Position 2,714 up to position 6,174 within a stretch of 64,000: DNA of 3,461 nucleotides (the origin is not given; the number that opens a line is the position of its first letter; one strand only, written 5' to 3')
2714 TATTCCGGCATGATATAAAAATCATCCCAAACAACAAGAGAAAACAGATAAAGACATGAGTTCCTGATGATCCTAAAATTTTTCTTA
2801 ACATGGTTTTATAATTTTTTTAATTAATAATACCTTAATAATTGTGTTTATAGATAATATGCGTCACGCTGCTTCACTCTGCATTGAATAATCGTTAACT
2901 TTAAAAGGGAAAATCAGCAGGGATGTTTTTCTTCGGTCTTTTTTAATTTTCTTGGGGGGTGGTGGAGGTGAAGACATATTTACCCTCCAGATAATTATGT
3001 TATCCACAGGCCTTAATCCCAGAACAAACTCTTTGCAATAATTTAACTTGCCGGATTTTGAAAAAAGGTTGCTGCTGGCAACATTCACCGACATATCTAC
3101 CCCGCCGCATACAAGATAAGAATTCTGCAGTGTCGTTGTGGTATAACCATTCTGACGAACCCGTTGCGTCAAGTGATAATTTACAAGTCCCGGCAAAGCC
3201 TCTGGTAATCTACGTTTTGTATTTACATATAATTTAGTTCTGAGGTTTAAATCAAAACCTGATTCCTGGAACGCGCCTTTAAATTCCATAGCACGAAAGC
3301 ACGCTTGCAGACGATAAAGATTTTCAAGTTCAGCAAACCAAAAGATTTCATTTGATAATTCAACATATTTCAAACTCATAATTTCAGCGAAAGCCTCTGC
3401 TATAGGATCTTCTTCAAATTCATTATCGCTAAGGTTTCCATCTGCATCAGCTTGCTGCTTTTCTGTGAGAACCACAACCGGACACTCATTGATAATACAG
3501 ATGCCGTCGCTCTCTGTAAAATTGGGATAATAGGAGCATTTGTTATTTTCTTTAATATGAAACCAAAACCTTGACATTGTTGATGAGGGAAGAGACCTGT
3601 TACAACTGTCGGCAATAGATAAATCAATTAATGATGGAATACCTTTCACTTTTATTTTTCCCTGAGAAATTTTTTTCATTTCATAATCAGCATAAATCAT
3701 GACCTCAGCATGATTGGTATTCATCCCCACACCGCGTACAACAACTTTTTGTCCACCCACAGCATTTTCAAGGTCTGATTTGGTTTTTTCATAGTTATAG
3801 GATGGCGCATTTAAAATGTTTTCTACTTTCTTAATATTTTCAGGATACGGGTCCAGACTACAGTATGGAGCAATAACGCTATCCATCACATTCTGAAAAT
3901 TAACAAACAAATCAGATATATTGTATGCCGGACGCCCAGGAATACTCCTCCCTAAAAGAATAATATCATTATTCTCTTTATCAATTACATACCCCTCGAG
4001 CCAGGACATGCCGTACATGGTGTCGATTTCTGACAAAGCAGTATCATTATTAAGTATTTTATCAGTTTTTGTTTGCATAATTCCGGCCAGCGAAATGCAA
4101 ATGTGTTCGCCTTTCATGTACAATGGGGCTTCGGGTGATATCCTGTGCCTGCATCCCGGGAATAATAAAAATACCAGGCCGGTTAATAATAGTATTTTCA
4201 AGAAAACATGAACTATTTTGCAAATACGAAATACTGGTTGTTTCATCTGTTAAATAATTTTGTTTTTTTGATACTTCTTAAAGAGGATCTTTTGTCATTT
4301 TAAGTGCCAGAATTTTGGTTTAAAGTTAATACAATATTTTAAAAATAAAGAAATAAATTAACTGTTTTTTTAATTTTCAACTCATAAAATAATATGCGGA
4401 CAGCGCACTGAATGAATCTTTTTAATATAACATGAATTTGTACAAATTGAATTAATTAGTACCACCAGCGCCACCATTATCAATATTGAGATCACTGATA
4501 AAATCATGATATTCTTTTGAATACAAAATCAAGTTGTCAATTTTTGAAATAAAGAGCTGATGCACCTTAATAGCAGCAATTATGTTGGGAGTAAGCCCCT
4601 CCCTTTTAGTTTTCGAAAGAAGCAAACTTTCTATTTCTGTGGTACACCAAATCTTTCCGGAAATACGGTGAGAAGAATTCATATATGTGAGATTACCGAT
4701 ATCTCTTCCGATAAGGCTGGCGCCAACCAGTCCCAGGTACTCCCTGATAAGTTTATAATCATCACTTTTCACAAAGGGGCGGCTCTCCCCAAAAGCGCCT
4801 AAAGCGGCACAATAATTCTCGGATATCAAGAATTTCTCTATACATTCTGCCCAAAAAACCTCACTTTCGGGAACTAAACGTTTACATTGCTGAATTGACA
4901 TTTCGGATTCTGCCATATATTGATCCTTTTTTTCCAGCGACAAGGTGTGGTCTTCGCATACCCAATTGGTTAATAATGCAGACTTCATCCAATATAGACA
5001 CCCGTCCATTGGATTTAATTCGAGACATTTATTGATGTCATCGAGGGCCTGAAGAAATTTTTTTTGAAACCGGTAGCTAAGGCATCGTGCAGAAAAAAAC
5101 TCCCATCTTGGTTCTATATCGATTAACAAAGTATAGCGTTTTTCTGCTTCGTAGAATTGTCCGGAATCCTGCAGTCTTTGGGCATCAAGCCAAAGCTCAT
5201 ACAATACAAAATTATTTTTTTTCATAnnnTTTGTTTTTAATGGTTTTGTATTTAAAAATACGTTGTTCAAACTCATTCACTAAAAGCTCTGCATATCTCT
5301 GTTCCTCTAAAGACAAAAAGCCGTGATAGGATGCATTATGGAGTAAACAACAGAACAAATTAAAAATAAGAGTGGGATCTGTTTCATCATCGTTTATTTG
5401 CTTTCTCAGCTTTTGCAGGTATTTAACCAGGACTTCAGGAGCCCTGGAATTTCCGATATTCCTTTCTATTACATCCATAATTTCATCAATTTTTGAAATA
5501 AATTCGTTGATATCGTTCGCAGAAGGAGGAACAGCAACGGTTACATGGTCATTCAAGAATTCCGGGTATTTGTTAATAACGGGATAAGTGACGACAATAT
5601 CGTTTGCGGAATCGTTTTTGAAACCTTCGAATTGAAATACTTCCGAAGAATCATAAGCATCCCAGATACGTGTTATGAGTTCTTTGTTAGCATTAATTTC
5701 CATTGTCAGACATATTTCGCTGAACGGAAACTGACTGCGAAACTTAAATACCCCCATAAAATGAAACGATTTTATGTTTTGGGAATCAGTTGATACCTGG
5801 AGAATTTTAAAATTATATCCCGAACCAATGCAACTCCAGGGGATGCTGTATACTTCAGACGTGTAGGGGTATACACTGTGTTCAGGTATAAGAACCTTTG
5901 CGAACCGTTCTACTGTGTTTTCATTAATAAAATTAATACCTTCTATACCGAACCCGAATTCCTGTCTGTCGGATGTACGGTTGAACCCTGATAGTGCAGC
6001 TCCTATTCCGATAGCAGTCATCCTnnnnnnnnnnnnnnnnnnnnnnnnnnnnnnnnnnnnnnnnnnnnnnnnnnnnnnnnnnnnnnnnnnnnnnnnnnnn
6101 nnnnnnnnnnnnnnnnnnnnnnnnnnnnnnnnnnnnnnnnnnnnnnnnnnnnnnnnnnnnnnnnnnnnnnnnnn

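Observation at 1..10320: Hsp70-like ATPase / TPR / paralogous lipoprotein operon divergent from a TPR-CHAT caspase-like protease: candidate uncharacterised envelope-linked conflict or proteostasis module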

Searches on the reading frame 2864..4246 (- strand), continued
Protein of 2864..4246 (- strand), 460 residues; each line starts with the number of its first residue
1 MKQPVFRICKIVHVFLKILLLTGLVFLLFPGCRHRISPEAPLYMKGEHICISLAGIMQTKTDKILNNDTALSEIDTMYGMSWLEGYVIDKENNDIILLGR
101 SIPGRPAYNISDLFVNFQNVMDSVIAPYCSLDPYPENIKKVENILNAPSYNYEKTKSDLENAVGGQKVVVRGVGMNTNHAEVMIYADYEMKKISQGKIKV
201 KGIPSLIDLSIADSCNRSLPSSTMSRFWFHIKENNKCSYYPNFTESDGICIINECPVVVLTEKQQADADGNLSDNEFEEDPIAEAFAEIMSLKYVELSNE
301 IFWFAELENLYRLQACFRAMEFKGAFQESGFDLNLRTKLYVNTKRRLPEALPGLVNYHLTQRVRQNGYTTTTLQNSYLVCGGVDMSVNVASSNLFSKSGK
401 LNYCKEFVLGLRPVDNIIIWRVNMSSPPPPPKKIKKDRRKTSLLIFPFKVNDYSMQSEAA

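Call 35: find_encoding_contigs(protein=P0124, flank=10000, max_places=1)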
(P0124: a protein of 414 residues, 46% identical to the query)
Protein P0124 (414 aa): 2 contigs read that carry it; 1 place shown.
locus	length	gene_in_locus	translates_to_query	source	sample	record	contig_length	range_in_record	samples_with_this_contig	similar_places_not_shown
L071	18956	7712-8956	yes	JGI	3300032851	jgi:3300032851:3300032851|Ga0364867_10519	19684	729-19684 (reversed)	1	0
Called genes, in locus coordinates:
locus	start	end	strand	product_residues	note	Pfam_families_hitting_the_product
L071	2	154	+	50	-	?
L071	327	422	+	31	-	-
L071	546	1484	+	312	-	PF07719:TPR_2 (faint), PF13181:TPR_8 (faint), PF00691:OmpA (weak)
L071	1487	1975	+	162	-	PF02861:Clp_N (faint)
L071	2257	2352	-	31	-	-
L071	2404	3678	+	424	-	-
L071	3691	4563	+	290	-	-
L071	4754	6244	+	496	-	PF07719:TPR_2 (faint), PF13181:TPR_8 (faint), PF13428:TPR_14 (faint), PF13431:TPR_17 (faint), PF00515:TPR_1 (faint), PF13414:TPR_11 (faint)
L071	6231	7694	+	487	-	-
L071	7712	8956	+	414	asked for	PF07643:DUF1598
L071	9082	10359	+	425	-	-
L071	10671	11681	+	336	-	-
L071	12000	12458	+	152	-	-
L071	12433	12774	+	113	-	-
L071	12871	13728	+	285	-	PF04055:Radical_SAM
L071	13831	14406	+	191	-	-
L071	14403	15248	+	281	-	-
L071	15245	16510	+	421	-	-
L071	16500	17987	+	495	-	-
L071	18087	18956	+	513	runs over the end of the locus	-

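Call 87: fold_search(model_id=the predicted structure, library=viral)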
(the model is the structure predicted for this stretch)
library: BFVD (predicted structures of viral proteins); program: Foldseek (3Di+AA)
matches with E <= 10: 136; with E <= 0.001: 1
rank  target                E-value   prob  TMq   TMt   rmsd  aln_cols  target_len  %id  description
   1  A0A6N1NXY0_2          9.4e-08  1.00  0.39  0.20  15.7       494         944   11  J domain-containing protein [Tupanvirus soda lake]
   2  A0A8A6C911            5.5e-02  0.05  0.08  0.07  27.7       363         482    9  (no name in the UniProt tables at hand)
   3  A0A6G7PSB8            9.6e-02  0.03  0.09  0.09  31.2       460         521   11  RNA-dependent RNA polymerase (Fragment) [Pilk tombus-like virus]
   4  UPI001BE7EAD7         4.0e-01  0.04  0.09  0.07  19.4       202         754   12  (no name look-up for this kind of identifier)
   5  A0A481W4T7            4.2e-01  0.04  0.07  0.12  19.7       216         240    8  Uncharacterized protein [Pseudomonas phage Psa21]
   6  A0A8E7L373            4.2e-01  0.02  0.07  0.07  29.0       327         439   11  (no name in the UniProt tables at hand)
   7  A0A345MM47            4.7e-01  0.05  0.07  0.16  22.1       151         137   15  (no name in the UniProt tables at hand)
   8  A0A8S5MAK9            9.0e-01  0.09  0.09  0.24  14.7       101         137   17  Uncharacterized protein [Siphoviridae sp. ctv4j104]
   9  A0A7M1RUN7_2          9.0e-01  0.01  0.09  0.04  28.6       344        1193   11  DNA helicase [uncultured phage cr50_1]
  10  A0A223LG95            1.1e+00  0.02  0.08  0.07  29.0       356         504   11  Uncharacterized protein [Erwinia phage vB_EamM_RisingSun]
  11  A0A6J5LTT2            1.1e+00  0.01  0.06  0.07  27.0       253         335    8  RecT family [uncultured Caudovirales phage]
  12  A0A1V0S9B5            1.6e+00  0.02  0.08  0.14  20.7       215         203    8  Uncharacterized protein [Catovirus CTV1]
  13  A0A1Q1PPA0            1.6e+00  0.02  0.05  0.08  19.6       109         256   16  RNA-directed RNA polymerase (Fragment) [Atypical porcine pestivirus 1]
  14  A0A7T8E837            1.6e+00  0.01  0.07  0.07  20.2       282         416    8  Polyprotein (Fragment) [Soybean thrips picorna-lke virus 5]
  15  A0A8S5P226            1.6e+00  0.01  0.06  0.06  33.9       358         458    9  Uncharacterized protein [Myoviridae sp. ctLnO19]
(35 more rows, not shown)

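Call 89: find_related_loci(query=A1, collection=viral_contigs, flank=6000)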
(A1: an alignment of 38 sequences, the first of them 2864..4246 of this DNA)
Query A1 (460 aa) in viral_contigs; peptide patterns used: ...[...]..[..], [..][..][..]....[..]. (x = any residue, [..] = any of these).
35 stretches matched a pattern, but none encodes a relative of the query by tblastn (E <= 1e-3).

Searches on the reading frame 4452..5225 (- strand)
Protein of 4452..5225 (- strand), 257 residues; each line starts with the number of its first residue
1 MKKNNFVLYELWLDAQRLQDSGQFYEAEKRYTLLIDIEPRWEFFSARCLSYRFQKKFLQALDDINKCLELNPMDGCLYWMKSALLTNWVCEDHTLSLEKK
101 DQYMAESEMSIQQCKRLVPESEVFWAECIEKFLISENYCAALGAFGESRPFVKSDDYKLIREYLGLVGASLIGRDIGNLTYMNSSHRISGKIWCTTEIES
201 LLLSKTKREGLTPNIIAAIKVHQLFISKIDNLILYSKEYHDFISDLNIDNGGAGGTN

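Call 5: search_protein_families(library=pfam, proteins=[window:4452-5225:-], max_evalue=0.01)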
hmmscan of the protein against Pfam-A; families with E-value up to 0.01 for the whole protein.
window:4452-5225:- (257 aa): 2 families
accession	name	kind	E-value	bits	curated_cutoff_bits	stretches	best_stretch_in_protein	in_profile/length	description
PF07719.23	TPR_2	-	0.00058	20.2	27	0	42-72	2-32/34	Tetratricopeptide repeat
PF00515.34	TPR_1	-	0.00061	19.9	27.8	1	46-72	6-32/34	Tetratricopeptide repeat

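Call 6: search_protein_families(library=padloc, proteins=[window:4452-5225:-], max_evalue=0.01)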
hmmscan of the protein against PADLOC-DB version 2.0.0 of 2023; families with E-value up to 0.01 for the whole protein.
window:4452-5225:- (257 aa): 0 families

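Call 8: search_protein_families(library=ncbifam, proteins=[window:4452-5225:-], max_evalue=0.01)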
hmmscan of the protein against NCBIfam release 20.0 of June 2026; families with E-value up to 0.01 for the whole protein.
window:4452-5225:- (257 aa): 0 families

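Call 28: find_homologous_proteins(query=window:4452-5225:-, max_evalue=0.001)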
Query window:4452-5225:- (257 aa): 1 proteins with E <= 0.001 among 499 candidates.
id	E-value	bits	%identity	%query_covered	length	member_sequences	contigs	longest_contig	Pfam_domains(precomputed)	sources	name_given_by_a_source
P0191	2.8e-172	589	100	100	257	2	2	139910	-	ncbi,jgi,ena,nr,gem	ncbi:MAG TPA: hypothetical protein PKW80_00690 [Bacteroidales bacterium]|nr:hypothetical protein [Ba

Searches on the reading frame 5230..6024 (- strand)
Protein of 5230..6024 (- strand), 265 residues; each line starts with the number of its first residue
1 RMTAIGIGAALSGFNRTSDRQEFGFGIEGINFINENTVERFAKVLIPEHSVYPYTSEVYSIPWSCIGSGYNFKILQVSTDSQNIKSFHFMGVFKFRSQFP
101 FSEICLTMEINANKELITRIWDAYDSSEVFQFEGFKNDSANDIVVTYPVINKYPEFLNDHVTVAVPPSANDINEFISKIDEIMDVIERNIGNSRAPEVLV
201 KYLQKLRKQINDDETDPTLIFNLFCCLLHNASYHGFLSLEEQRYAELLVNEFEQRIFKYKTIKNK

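Call 63: predict_structure(alignment_id=A2)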
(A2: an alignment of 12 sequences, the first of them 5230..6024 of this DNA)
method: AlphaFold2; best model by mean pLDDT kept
length: 265 residues; sequences in the alignment: 12
mean_pLDDT: 85.3   pTM: 0.82
mean pLDDT of the five models: 85.3, 84.8, 84.0, 83.2, 78.6
residues with pLDDT >= 90: 128; 70-90: 102; 50-70: 33; < 50: 2
segments of 3 or more residues with pLDDT < 50: none
pLDDT, mean of each block of 10 residues (from residue 1): 61 59 90 85 93 93 83 91 87 89 93 91 85 75 83 67 82 92 95 89 94 87 95 93 91 84 67
secondary structure, 60 per line:
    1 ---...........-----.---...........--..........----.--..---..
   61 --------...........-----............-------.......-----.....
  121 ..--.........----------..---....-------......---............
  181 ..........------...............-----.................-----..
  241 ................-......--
elements in order: H4-14 E24-34 E37-46 E69-79 E85-96 E104-110 E116-122 E125-133 E149-152 E160-165 H169-190 H197-211 H217-233 H239-256 E258-263
